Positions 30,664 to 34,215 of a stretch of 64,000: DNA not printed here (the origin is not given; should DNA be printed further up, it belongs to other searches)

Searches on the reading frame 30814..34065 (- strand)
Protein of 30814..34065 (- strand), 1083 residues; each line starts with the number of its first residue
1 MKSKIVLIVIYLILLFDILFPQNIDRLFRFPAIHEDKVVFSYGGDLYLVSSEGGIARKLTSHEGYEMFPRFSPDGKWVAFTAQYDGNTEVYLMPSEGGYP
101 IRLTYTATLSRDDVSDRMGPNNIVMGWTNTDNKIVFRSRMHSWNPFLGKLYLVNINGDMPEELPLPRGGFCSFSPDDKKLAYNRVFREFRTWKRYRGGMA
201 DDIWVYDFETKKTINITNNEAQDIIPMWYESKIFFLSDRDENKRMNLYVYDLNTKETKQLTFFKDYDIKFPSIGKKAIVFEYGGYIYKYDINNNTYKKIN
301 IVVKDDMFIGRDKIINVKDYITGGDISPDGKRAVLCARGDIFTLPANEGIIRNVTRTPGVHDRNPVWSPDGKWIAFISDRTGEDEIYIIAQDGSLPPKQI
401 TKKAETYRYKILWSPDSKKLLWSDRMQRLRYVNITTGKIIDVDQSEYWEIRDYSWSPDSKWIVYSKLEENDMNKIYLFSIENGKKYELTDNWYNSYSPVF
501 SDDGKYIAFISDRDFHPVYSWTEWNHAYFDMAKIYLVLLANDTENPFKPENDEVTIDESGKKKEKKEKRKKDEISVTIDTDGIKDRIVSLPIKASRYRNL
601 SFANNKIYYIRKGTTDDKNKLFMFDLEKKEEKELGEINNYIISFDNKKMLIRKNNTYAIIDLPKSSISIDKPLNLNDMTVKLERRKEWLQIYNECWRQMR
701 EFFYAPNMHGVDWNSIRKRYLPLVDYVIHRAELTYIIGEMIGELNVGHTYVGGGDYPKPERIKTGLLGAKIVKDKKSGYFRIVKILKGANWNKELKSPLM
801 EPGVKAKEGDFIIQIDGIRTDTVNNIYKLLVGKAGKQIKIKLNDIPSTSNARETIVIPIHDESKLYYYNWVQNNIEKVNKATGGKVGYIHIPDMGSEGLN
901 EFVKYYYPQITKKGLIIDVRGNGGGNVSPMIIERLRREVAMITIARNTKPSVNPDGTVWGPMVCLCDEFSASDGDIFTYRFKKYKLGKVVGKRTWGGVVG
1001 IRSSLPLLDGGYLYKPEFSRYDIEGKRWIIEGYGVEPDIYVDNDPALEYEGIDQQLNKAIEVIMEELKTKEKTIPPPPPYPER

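Call 60: search_protein_families(library=pfam, proteins=[window:30814-34065:-], max_evalue=0.00001)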
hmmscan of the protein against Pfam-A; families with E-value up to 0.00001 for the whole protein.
window:30814-34065:- (1083 aa): 6 families
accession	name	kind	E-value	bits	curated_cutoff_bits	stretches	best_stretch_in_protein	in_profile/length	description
PF07676.18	PD40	-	8.9e-37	124.7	20.9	3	352-388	2-38/38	WD40-like Beta Propeller Repeat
PF03572.23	Peptidase_S41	-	6.9e-28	97.7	24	1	885-1041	1-165/165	Peptidase family S41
PF14685.13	PDZ_Tricorn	-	3.3e-23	81.9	25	1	765-852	1-84/88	Tricorn protease PDZ domain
PF14684.11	Tricorn_C1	-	3.6e-22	78.5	24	1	685-742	2-59/59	Tricorn protease C1 domain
PF00930.27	DPPIV_N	-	2.4e-11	43.4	22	0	40-106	19-81/354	Dipeptidyl peptidase IV (DPP IV) N-terminal region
PF25174.1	Beta-prop_THOC3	-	5e-07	29.4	305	0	400-512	85-191/272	THOC3 beta-propeller domain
